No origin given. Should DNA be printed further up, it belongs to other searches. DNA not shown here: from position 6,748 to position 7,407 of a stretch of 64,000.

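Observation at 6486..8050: GC-rich foreign-looking islet: small Cys protein, ChaB-like protein, HNH nuclease and a degenerate tRNA-like end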

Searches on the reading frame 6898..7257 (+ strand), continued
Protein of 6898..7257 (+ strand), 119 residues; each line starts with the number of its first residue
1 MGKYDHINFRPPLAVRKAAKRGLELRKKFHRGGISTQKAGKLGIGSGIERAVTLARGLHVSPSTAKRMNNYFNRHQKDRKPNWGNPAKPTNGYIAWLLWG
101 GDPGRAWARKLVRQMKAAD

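Call 52: find_encoding_contigs(protein=P0003, flank=8000, max_places=3)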
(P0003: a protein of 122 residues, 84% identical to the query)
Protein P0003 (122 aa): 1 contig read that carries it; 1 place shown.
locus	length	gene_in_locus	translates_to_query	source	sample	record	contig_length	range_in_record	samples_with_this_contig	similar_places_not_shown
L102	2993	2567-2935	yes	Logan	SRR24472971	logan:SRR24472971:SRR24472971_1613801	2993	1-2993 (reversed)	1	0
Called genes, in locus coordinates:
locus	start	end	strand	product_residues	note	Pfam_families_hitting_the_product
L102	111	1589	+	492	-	PF13229:Beta_helix (weak)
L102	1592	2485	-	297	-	PF07224:Chlorophyllase, PF00326:Peptidase_S9 (faint), PF12740:PETase (weak), PF01738:DLH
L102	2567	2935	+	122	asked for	-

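Call 68: find_related_loci(query=A1, collection=viral_contigs, flank=6000)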
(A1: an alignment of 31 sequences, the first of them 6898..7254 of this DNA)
Query A1 (119 aa) in viral_contigs; peptide patterns used: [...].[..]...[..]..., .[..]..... (x = any residue, [..] = any of these).
600 stretches matched a pattern (row limit reached: there are more); 590 encode a relative of the query (tblastn E <= 1e-3); the best 80 are kept; 80 distinct loci.
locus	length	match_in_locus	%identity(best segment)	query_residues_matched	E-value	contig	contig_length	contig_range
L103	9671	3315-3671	58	2-119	1e-43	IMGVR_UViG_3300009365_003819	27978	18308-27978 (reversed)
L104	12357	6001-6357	56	2-119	4e-41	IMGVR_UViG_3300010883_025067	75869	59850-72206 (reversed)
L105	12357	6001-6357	57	2-119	2e-41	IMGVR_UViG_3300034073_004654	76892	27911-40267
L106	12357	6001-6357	55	2-119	1e-39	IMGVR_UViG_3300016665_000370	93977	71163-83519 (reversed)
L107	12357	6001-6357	56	2-119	1e-39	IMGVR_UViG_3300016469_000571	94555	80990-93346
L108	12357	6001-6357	56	2-119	2e-39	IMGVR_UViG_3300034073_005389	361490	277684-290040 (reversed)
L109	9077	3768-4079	56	4-119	1e-37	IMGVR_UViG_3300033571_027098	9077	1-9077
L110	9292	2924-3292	53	2-119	1e-37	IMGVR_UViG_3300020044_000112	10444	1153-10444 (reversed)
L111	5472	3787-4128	55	3-119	1e-37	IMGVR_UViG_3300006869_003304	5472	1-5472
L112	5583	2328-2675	53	3-119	2e-36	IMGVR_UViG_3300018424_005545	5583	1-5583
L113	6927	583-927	53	2-119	3e-36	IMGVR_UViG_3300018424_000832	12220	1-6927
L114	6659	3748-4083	53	3-119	2e-36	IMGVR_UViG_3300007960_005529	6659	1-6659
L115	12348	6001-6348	56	3-119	7e-36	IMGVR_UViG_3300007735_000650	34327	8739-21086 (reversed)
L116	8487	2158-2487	53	9-119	6e-36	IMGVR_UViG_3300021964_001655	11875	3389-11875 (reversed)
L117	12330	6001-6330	53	9-119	6e-36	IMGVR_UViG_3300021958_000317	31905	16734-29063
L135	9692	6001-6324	52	5-117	7e-35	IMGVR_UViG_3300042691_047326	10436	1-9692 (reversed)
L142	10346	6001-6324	52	5-117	3e-34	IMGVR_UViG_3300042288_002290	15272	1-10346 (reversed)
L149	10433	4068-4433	52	1-119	4e-34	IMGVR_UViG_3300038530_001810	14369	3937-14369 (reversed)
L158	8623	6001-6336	50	1-117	5e-34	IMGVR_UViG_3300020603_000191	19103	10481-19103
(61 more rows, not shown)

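Call 71: search_protein_families(library=phrogs, proteins=[L158:7011-8204:+, L135:5735-5995:+, L142:6339-6650:+, L116:4602-5648:+, L024:7325-8947:+, L149:2048-3700:-], max_evalue=0.00001)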
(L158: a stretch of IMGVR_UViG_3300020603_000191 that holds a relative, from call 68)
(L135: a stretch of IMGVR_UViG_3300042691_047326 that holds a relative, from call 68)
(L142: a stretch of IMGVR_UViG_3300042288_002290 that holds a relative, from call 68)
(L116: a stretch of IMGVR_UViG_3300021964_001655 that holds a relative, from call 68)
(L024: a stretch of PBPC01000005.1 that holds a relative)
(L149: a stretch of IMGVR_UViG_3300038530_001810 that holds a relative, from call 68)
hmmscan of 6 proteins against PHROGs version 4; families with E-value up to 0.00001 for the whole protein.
L158:7011-8204:+ (397 aa): 7 families
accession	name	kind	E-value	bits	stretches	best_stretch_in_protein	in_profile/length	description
phrog_530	-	head and packaging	1.7e-101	341.2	1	6-396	21-388/390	head maturation protease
phrog_12864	-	head and packaging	1.7e-40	140.5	1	3-281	29-310/468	head maturation protease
phrog_2229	-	head and packaging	3.8e-29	103.3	1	49-349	61-328/428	head maturation protease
phrog_16985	-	unknown function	1.2e-24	88.3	1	18-263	15-263/436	-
phrog_3778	-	head and packaging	4.9e-23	82.8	1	48-287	199-447/593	head maturation protease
phrog_1961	-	unknown function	9.2e-23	82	1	17-350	14-377/417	-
phrog_30637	-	unknown function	4.3e-13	49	1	72-170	805-901/1119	-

L135:5735-5995:+ (86 aa): 0 families

L142:6339-6650:+ (103 aa): 0 families

L116:4602-5648:+ (348 aa): 0 families

L024:7325-8947:+ (540 aa): 6 families
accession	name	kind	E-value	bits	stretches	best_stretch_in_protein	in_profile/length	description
phrog_15361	-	head and packaging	4.8e-46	158.4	1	64-317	68-326/328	portal protein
phrog_12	-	head and packaging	2.1e-40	140.4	1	141-520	132-483/646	portal protein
phrog_11117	-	head and packaging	4.3e-37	129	1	291-466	9-187/264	portal protein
phrog_2662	-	head and packaging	4.8e-27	95.9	1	148-524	111-479/717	portal protein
phrog_37955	-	head and packaging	1.3e-11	44.3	1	153-395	182-421/945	portal protein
phrog_5929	-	head and packaging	1.1e-09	38.9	1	270-458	9-191/228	portal protein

L149:2048-3700:- (550 aa): 4 families
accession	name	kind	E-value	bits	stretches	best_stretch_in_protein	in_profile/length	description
phrog_2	-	head and packaging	3.7e-21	76.6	1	57-506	264-599/807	terminase large subunit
phrog_26724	-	unknown function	3.4e-09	37.5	1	63-189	39-159/192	-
phrog_36964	-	head and packaging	5.8e-09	35.5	1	84-226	432-571/890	terminase large subunit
phrog_5989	-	head and packaging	7.9e-07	29.5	1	62-159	145-239/347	terminase large subunit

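Call 73: search_protein_families(library=padloc, proteins=[window:6898-7257:+], max_evalue=0.01)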
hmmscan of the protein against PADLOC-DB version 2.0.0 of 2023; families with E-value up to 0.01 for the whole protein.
window:6898-7257:+ (119 aa): 0 families

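Call 74: search_protein_families(library=ncbifam, proteins=[window:6898-7257:+], max_evalue=0.01)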
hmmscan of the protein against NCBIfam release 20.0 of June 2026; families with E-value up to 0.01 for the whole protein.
window:6898-7257:+ (119 aa): 0 families

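Call 88: search_protein_families(library=pfam, proteins=[L183:10474-11769:+], max_evalue=0.1)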
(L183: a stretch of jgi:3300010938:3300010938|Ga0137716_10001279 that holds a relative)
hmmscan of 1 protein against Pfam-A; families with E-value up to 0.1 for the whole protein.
L183:10474-11769:+ (431 aa): 0 families

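Call 89: search_protein_families(library=phrogs, proteins=[L183:10474-11769:+], max_evalue=0.01)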
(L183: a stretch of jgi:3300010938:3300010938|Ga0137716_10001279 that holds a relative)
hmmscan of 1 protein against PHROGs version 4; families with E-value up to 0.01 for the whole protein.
L183:10474-11769:+ (431 aa): 6 families
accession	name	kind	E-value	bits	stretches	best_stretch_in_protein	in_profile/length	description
phrog_27771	-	unknown function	2.2e-24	87.1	1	298-413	416-531/549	-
phrog_19778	-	unknown function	2.8e-24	86.9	1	235-409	173-345/362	-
phrog_34504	-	unknown function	5e-21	76.2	1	316-419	277-378/386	-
phrog_559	-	DNA, RNA and nucleotide metabolism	1.8e-18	67.6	1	320-427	310-416/607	HNH endonuclease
phrog_9084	-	DNA, RNA and nucleotide metabolism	2.1e-12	48.5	1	347-425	92-171/187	homing endonuclease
phrog_4538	-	unknown function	1.4e-10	41.6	1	343-430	255-341/447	-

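Call 91: search_protein_families(library=ncbifam, proteins=[L183:10474-11769:+], max_evalue=0.1)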
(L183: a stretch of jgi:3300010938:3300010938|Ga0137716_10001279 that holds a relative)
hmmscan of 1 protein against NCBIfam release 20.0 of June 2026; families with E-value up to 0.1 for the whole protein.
L183:10474-11769:+ (431 aa): 1 family
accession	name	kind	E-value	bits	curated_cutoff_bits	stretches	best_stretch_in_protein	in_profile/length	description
NF053602.1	Phr_regulator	exception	0.099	12.2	320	0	2-46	126-171/191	heat shock transcription regulator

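Call 92: find_encoding_contigs(protein=P0001, flank=10000, max_places=8)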
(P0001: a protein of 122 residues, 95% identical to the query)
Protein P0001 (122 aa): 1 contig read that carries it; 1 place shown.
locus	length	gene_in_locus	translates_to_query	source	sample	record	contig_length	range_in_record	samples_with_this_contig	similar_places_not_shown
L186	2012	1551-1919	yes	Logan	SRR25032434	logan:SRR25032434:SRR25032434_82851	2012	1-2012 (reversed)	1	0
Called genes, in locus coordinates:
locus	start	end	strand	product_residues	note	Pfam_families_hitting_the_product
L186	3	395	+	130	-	?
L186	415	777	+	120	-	PF07883:Cupin_2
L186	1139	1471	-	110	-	-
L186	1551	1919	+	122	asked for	-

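Call 93: find_encoding_contigs(protein=P0005, flank=10000, max_places=5)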
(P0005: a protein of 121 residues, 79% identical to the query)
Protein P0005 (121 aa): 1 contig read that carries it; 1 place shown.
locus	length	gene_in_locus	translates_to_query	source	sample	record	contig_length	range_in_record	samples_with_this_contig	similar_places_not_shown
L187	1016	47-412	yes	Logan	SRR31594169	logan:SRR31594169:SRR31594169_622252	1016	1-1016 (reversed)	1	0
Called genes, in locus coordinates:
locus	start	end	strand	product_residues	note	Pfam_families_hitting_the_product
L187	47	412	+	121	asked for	-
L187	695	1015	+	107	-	?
